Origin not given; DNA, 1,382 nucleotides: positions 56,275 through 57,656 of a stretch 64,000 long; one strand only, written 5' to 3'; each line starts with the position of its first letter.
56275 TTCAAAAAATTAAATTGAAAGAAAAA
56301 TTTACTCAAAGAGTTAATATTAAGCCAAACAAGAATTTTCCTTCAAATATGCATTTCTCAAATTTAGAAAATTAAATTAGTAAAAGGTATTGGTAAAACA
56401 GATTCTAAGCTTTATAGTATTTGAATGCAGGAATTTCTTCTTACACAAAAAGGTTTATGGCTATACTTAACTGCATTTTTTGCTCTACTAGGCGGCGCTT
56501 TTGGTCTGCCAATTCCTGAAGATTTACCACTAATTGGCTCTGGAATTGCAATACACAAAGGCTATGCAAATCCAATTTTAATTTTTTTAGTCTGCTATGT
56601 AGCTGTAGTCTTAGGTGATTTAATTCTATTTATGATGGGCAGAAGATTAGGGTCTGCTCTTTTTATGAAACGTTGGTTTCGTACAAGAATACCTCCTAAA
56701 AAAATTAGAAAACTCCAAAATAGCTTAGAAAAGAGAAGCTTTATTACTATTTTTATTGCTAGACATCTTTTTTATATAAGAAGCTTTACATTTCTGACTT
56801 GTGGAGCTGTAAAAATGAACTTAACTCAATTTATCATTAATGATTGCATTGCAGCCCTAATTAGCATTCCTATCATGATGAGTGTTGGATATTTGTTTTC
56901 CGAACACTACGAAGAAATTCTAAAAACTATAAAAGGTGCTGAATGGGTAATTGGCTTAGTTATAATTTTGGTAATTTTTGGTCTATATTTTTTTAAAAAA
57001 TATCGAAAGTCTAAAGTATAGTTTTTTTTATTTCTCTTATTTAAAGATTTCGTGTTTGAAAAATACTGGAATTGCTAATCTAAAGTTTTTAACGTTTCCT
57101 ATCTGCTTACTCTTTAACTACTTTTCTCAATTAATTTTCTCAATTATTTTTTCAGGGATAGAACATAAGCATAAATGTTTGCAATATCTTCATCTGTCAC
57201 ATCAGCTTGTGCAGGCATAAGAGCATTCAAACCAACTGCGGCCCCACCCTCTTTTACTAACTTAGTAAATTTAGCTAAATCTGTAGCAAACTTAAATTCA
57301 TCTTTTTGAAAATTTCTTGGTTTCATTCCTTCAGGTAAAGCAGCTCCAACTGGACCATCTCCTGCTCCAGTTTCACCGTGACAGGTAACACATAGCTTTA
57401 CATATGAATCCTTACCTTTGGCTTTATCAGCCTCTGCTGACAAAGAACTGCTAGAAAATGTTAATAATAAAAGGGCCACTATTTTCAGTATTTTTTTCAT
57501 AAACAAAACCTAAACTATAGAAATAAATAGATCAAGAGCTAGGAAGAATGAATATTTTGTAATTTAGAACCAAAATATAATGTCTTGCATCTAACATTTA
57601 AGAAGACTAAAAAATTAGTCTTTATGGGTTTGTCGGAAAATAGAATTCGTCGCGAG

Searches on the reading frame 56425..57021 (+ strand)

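Call 32: search_protein_families(library=pfam, proteins=[window:56425-57021:+], max_evalue=0.0001)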
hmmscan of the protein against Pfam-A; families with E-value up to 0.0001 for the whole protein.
window:56425-57021:+ (198 aa): 1 family
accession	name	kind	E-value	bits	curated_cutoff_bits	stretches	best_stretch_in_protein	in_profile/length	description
PF09335.16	VTT_dom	-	1.5e-17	64.6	33.9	1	36-156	7-122/123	VTT domain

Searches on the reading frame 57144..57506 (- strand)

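Call 68: search_protein_families(library=pfam, proteins=[window:57144-57506:-], max_evalue=0.0001)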
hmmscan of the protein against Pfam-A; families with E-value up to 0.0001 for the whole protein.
window:57144-57506:- (120 aa): 2 families
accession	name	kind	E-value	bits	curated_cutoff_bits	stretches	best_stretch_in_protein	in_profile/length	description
PF00034.26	Cytochrom_C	-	5.2e-10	40.9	21.3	1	29-119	2-90/90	Cytochrome c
PF13442.11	Cytochrome_CBB3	-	7.5e-10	39.4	27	1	27-115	2-68/68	Cytochrome C oxidase, cbb3-type, subunit III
